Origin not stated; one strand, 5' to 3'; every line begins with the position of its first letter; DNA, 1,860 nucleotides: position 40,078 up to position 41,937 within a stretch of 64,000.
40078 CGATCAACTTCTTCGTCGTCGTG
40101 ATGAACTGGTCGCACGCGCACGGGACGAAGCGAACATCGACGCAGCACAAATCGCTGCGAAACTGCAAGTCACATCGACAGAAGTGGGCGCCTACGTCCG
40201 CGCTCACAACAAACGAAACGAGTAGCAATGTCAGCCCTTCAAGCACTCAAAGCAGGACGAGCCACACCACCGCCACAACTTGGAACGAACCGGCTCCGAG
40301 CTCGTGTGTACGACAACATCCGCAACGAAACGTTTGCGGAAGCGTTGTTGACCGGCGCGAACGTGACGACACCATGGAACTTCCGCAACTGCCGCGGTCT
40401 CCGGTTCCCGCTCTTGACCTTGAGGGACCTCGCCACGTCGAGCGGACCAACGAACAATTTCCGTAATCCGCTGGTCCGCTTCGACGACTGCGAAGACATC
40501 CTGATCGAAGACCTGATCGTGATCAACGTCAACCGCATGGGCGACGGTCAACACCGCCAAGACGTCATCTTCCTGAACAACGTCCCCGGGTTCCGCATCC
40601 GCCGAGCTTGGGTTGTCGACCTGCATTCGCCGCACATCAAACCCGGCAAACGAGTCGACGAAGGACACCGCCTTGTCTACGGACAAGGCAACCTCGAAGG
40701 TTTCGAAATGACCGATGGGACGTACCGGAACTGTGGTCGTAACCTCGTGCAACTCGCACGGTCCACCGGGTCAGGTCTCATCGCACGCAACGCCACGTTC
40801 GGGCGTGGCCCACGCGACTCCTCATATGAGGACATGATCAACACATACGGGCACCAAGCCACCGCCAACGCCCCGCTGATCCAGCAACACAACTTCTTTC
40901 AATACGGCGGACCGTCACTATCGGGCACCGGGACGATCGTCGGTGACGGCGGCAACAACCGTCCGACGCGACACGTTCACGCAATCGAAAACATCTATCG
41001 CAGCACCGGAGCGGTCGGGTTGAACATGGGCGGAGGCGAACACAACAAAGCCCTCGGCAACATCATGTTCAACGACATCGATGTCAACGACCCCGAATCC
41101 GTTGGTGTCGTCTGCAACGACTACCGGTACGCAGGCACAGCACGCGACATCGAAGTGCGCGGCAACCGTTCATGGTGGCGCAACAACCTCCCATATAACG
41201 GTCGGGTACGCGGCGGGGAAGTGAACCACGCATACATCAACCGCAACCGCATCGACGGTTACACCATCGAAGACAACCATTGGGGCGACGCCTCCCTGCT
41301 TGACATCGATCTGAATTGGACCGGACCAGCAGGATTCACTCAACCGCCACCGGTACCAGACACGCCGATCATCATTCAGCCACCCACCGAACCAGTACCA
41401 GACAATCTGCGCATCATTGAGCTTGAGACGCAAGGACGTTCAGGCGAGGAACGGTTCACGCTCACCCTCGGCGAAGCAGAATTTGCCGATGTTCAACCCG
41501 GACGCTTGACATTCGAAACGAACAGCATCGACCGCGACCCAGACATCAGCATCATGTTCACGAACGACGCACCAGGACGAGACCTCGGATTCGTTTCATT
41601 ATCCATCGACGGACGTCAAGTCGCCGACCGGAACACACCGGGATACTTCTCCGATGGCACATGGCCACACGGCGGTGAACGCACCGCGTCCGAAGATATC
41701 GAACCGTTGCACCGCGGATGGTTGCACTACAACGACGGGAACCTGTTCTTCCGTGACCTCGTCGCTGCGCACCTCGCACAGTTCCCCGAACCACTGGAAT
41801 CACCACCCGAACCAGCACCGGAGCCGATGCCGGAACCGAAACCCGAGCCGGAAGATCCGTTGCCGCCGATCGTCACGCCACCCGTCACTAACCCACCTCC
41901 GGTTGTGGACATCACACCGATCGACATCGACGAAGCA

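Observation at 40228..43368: Early-region 1046-aa membrane protein joining a beta-helix domain to a DUF1996-like domain across the membrane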

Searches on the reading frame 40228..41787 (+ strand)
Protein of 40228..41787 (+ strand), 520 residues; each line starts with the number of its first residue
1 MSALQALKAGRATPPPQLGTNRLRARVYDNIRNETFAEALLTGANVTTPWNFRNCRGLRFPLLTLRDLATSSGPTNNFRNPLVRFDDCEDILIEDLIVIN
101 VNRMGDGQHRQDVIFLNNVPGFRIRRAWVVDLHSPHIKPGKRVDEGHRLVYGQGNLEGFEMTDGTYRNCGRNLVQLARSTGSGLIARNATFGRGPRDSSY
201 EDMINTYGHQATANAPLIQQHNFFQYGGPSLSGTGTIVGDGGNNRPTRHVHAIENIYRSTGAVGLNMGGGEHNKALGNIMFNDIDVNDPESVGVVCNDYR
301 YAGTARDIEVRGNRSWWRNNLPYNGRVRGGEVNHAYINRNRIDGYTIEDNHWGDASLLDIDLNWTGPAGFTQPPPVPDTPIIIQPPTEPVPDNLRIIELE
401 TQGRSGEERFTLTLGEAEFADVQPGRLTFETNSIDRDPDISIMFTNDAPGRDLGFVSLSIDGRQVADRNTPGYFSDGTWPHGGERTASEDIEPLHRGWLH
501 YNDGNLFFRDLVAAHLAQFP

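Call 14: find_homologous_proteins(query=window:40228-41787:+, max_evalue=0.001)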
Query window:40228-41787:+ (520 aa): 1 proteins with E <= 0.001 among 8000 candidates.
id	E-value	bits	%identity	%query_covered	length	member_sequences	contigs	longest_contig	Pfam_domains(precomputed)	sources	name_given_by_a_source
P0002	3.4e-67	246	37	80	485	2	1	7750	-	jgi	-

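Call 19: find_encoding_contigs(protein=P0002, flank=10000)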
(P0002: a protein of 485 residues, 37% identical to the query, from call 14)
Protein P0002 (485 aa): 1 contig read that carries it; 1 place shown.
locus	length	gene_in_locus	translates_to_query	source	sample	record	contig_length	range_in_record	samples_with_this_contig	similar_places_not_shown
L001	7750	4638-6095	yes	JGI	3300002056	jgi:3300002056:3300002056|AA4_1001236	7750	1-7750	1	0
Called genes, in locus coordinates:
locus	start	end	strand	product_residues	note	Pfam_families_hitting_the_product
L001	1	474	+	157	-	?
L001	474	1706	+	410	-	-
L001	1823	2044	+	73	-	-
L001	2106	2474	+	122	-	-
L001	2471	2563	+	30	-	-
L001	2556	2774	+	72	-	-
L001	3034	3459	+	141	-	PF07498:Rho_N (weak)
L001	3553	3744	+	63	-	-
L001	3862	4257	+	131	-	-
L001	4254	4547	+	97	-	-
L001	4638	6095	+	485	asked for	-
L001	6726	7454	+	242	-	-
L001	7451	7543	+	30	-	-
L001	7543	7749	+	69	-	?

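Call 24: search_protein_representatives(protein=window:40228-41787:+)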
Query: 520 residues. Proteins with E-value up to 0.001 (for the whole library): 112; up to 1e-10: 24; up to 1e-30: 6. The best 112 are listed.
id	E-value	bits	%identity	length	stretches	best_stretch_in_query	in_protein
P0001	0.0e+00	1217.8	100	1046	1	1-520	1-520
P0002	1.1e-67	245.7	40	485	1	85-501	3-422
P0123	8.4e-38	147.0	33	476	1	51-359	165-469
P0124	8.4e-35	137.1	33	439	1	53-357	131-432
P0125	2.7e-34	135.4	31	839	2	38-355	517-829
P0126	1.7e-31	126.2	33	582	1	57-357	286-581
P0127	6.0e-30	121.1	31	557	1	28-358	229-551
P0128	5.1e-28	114.7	29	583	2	32-357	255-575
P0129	1.4e-27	113.3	35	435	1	70-325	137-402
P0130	8.6e-27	110.7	33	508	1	72-358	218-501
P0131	1.8e-26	109.6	33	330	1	51-357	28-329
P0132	2.5e-26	109.1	32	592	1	52-357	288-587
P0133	7.6e-26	107.5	38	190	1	177-360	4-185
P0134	3.2e-24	102.2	28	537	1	53-357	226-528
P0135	8.3e-24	100.8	31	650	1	60-387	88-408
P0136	1.5e-22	96.6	31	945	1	54-321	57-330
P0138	6.2e-18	81.4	27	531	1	52-347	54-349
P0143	1.2e-11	60.7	27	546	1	57-311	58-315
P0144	2.5e-11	59.6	29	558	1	26-360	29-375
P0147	5.6e-09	51.8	31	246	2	379-502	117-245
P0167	6.0e-07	45.2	32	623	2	353-505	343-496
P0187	1.1e-05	41.0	29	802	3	378-501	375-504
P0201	9.5e-05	37.9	30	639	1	373-504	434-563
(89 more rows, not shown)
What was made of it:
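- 40375..41322 (+): Right-handed parallel beta-helix, aa ~50-365; family-invariant E201, D202, N205, N222 and D240 (G-D-G) are kept. Exhaustive phmmer search (call 24).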

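Call 39: predict_structure(alignment_id=A2)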
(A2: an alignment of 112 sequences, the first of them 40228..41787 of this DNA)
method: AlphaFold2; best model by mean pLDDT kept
length: 520 residues; sequences in the alignment: 112
mean_pLDDT: 68.1   pTM: 0.66
mean pLDDT of the five models: 68.1, 68.1, 67.7, 65.3, 65.2
residues with pLDDT >= 90: 179; 70-90: 84; 50-70: 83; < 50: 174
segments of 3 or more residues with pLDDT < 50: 1-5, 7-48, 375-407, 415-439, 445-454, 468-498, 500-520
pLDDT, mean of each block of 10 residues (from residue 1): 43 38 38 39 43 68 86 62 84 91 65 92 95 67 73 97 94 95 98 85 95 98 86 88 89 97 94 98 84 90 87 91 53 88 94 94 62 44 31 36 43 47 35 38 48 54 54 30 31 40 42 29
secondary structure, 60 per line:
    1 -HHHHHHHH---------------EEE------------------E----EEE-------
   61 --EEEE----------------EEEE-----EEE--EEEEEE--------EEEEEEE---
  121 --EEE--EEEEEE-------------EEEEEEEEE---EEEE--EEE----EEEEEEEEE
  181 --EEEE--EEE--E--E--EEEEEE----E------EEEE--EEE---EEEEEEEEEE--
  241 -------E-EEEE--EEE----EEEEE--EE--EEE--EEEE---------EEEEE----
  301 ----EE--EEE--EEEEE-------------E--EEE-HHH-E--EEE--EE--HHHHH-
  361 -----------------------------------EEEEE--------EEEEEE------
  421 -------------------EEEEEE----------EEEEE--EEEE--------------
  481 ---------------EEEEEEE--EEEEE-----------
elements in order: H2-9 E25-27 E51-53 E63-66 E83-86 E92-94 E97-102 E111-117 E123-125 E128-133 E147-155 E159-162 E165-167 E172-180 E183-186 E189-191 E200-205 E217-220 E223-225 E229-238 E250-253 E256-258 E263-267 E274-276 E279-282 E292-296 E309-311 E314-318 E335-337 E346-348 H355-359 E396-400 E409-414 E440-445 E456-460 E463-466 E496-502 E505-509
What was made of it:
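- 40375..41322 (+): AF2 model (call 39).
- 41410..41772 (+): CBM60-like carbohydrate-binding module, aa ~395-515 (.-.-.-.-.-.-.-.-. motif). The AF2 model is poor here (call 39).
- On Right-handed parallel beta-helix (Pfam Beta_helix PF13229 / pectin-lyase-like fold): The AF2 core has pLDDT 85-98 with stacked short strands (call 39).
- On CBM60 (Pfam PF16841): The AF2 model of this module is of low confidence (call 39).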

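Call 43: fold_search(model_id=the predicted structure, library=pdb)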
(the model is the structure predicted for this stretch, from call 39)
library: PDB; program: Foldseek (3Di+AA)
matches with E <= 10: 129; with E <= 0.001: 2
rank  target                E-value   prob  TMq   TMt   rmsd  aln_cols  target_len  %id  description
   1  2pyg_B                5.5e-04  0.99  0.20  0.26  11.6       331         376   12  Azotobacter vinelandii Mannuronan C-5 epimerase AlgE4 A-module (released 2008-05-27)
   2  6qps_A                8.4e-04  1.00  0.29  0.33   8.9       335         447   14  Structural characterization of a mannuronic acid specific polysaccharide family 6 lyase enzyme from human gut microbio (released 2019-09-25)
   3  6f7k_A                3.1e-03  0.75  0.20  0.20  27.3       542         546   10  Crystal structure of Dettilon tailspike protein (gp208) (released 2018-12-19)
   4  9j4l_A                4.1e-03  1.00  0.28  0.34  12.6       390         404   12  Crystal structure of GH9l Inulin fructotransferases (IFTase) (released 2024-09-04)
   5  5zku_A                5.9e-03  0.97  0.24  0.27  11.4       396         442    9  Crystal structure of DFA-IIIase from Arthrobacter chlorophenolicus A6 in complex with DFA-III (released 2018-12-19)
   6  5w6p_A                6.5e-03  0.72  0.22  0.18  25.1       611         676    8  Crystal structure of Bacteriophage CBA120 tailspike protein 2 enzymatically active domain (TSP2dN, orf211) (released 2018-10-24)
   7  6w4q_B                8.2e-03  0.95  0.24  0.18  10.2       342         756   10  Crystal structure of full-length tailspike protein 2 (TSP2, ORF211) ) from Escherichia coli O157:H7 bacteriophage CAB1 (released 2021-01-20)
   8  5zl5_E                8.6e-03  0.99  0.28  0.32  10.1       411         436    9  Crystal structure of DFA-IIIase mutant C387A from Arthrobacter chlorophenolicus A6 (released 2018-12-19)
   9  4yzq_A                1.1e-02  0.99  0.22  0.48   9.3       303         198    8  C. bescii Family 3 pectate lyase double mutant K108A/Q111N in complex with trigalacturonic acid (released 2015-12-23)
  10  4ozy                  1.1e-02  0.75  0.19  0.22  12.6       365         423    8  Crystal Structure of the periplasmic alginate epimerase AlgG T265N mutant (released 2015-03-04)
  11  2vbk                  1.4e-02  1.00  0.30  0.31  22.9       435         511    8  NATIVE TAILSPIKE PROTEIN OF BACTERIOPHAGE SF6 (released 2008-04-01)
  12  4yzq_B                1.4e-02  0.99  0.22  0.50   8.4       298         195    9  C. bescii Family 3 pectate lyase double mutant K108A/Q111N in complex with trigalacturonic acid (released 2015-12-23)
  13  4urr_A                1.4e-02  0.94  0.27  0.28  24.8       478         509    8  Tailspike protein of Sf6 bacteriophage bound to Shigella flexneri O- antigen octasaccharide fragment (released 2015-07-15)
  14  5zl5_D                1.5e-02  0.85  0.23  0.26  11.6       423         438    8  Crystal structure of DFA-IIIase mutant C387A from Arthrobacter chlorophenolicus A6 (released 2018-12-19)
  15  5zla_D                1.9e-02  0.98  0.27  0.30  10.8       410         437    8  Crystal structure of mutant C387A of DFA-IIIase from Arthrobacter chlorophenolicus A6 in complex with DFA-III (released 2018-12-19)
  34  7b8b_B                5.1e-02  1.00  0.33  0.45   7.6       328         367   11  ADPG2 - ENDOPOLYGALACTURONASE FROM ARABIDOPSIS THALIANA (released 2022-06-22)
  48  9j4l_B                7.7e-02  0.85  0.26  0.32   9.4       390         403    8  Crystal structure of GH9l Inulin fructotransferases (IFTase) (released 2024-09-04)
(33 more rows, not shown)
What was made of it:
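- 40375..41322 (+): Foldseek hits 2pyg AlgE4, 6qps PL6 lyase, tailspikes and DFA-IIIase (call 43).
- On Right-handed parallel beta-helix (Pfam Beta_helix PF13229 / pectin-lyase-like fold): Foldseek gives probability 0.99-1.0 to 2pyg, 6qps, 9j4l, 2vbk and 7b8b (call 43).
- Checked: The AF2 core has pLDDT ~85-98 (call 39), and Foldseek matches beta-helix enzymes and tailspikes with probability 0.99-1.0 (call 43).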

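Call 46: find_encoding_contigs(protein=P0144, flank=10000, max_places=3)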
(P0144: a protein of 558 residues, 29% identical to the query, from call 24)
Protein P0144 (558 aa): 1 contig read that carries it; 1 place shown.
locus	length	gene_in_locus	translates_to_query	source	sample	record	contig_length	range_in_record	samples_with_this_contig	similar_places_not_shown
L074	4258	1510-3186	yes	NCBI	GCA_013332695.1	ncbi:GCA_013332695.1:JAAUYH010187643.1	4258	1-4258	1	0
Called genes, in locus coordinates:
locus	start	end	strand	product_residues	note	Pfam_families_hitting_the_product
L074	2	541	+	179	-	?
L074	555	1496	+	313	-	-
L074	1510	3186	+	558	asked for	-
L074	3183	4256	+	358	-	?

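Call 48: search_protein_families(library=phrogs, proteins=[L074:2-541:+, L074:555-1493:+, L074:1510-3183:+, L074:3183-4256:+, P0136, P0138, P0143, P0002], max_evalue=0.01)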
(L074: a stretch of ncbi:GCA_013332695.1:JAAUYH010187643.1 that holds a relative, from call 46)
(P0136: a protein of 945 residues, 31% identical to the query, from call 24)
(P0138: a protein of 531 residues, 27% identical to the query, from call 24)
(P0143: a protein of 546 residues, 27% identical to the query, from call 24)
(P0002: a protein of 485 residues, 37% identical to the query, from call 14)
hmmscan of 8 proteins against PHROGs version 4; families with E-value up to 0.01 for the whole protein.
L074:2-541:+ (179 aa): 4 families
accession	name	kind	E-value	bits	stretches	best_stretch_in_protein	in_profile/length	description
phrog_5577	-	tail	3.8e-20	73.5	1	27-178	143-294/295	minor tail protein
phrog_5360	-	tail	4.3e-06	27.2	1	30-178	138-291/292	minor tail protein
phrog_33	-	tail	5.1e-05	23.5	1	60-150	175-253/651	distal tail protein Dit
phrog_36410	-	unknown function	0.00025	22.2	1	79-167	14-109/125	-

L074:555-1493:+ (313 aa): 6 families
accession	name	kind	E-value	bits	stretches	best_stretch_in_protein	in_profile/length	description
phrog_3398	-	head and packaging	3.1e-24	87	1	12-162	15-166/359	virion structural protein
phrog_25212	-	tail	6.5e-11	42.7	1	10-186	9-188/339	minor tail protein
phrog_17342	-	unknown function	3.6e-06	27.5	1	45-162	48-157/326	-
phrog_35449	-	tail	0.00014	22.5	1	71-152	74-156/313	minor tail protein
phrog_13141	-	unknown function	0.0014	18.9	1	81-138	72-129/297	-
phrog_1220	-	head and packaging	0.0071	16.6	1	118-164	109-154/574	head protein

L074:1510-3183:+ (558 aa): 0 families

L074:3183-4256:+ (358 aa): 0 families

P0136 (945 aa): 0 families

P0138 (531 aa): 0 families

P0143 (546 aa): 0 families

P0002 (485 aa): 0 families

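Call 49: find_encoding_contigs(protein=P0143, flank=10000, max_places=3)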
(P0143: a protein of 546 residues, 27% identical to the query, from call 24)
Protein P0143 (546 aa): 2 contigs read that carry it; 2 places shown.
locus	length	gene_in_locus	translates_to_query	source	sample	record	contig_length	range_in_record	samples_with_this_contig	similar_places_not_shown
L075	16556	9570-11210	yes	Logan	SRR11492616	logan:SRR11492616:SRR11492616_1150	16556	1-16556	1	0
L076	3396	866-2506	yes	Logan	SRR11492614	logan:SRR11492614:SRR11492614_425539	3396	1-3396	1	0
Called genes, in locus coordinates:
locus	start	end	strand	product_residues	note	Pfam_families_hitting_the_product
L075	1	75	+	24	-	?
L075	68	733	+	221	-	PF04586:Peptidase_S78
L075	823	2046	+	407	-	PF05065:Phage_capsid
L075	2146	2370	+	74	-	-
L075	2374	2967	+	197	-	PF24163:HCP (weak)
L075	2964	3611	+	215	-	-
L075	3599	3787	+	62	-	-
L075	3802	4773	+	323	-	PF18906:Phage_tube_2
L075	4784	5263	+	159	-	PF02945:Endonuclease_7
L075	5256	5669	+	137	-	-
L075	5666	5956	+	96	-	-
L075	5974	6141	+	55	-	-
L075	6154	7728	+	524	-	-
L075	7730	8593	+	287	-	PF22768:SPP1_Dit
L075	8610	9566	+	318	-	-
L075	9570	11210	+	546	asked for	PF05345:He_PIG, PF17963:Big_9 (weak)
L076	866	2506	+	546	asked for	PF05345:He_PIG, PF17963:Big_9 (weak)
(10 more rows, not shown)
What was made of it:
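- Closest known: Phage tail-module beta-helix proteins. Different: They are encoded right after Dit and minor tail genes, and their beta-helix is followed by Ig-like He_PIG/Big_9 domains (calls 48, 49).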

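Call 56: find_related_loci(query=A5, collection=metagenome_contigs, flank=10000)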
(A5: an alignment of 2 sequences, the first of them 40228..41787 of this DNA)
Query A5 (520 aa) in metagenome_contigs; peptide patterns used: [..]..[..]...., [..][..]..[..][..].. (x = any residue, [..] = any of these).
162 stretches matched a pattern, but none encodes a relative of the query by tblastn (E <= 1e-3).
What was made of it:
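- Tried and rejected: Metagenome contigs: none (call 56).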
